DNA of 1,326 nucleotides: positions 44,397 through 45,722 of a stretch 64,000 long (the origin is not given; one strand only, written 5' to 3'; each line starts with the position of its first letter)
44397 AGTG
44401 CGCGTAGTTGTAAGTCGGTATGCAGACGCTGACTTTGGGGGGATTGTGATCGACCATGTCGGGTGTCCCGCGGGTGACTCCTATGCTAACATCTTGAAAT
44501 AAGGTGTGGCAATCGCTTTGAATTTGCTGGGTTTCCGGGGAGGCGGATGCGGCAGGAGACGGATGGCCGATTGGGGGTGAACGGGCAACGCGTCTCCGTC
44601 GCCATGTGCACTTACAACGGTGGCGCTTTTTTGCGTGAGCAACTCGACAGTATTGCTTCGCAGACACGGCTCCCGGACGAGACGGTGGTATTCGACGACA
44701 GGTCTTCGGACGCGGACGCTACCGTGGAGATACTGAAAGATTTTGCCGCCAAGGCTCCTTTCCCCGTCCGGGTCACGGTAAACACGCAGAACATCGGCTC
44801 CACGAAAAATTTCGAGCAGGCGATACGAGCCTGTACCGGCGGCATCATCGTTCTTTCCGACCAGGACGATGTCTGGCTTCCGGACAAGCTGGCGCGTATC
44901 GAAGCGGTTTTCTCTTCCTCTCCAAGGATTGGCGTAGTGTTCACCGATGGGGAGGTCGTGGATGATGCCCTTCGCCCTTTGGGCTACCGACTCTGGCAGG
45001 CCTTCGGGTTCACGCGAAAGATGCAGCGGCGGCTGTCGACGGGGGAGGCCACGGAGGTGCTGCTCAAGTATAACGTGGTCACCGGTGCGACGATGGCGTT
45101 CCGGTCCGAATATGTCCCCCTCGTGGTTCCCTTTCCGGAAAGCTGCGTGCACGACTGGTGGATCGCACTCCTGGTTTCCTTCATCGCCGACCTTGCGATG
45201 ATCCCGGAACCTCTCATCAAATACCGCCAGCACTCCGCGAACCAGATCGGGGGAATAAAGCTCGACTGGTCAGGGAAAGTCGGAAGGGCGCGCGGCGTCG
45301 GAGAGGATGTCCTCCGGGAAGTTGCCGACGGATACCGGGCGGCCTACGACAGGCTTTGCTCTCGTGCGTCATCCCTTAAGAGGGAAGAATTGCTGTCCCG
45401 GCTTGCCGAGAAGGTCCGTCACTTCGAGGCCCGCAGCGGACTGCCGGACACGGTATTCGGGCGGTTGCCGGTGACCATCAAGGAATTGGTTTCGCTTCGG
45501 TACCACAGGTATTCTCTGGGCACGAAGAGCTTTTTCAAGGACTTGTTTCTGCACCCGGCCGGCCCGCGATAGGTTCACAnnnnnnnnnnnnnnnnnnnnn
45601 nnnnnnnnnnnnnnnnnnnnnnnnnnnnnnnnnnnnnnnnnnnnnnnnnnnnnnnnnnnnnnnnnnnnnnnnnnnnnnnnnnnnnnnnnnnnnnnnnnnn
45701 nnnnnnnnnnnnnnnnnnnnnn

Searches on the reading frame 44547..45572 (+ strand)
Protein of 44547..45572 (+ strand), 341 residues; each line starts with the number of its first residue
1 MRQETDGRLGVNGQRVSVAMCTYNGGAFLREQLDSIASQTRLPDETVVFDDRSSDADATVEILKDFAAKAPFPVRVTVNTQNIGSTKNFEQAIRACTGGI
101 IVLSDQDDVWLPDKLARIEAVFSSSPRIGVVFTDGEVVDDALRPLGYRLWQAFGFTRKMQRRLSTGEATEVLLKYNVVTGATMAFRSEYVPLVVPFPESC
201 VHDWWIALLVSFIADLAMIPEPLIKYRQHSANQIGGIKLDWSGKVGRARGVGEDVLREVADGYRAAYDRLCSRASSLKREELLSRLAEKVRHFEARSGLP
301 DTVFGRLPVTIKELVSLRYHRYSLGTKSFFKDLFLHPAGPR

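Call 69: search_protein_families(library=pfam, proteins=[window:44547-45572:+], max_evalue=0.0001)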
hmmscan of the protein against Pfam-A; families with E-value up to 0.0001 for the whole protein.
window:44547-45572:+ (341 aa): 2 families
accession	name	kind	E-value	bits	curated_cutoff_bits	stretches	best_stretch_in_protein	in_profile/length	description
PF00535.33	Glycos_transf_2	-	1e-22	81.3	23.3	1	17-163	1-145/168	Glycosyl transferase family 2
PF13641.12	Glyco_tranf_2_3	-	3.7e-17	63.6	27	1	15-192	2-173/230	Glycosyltransferase like family 2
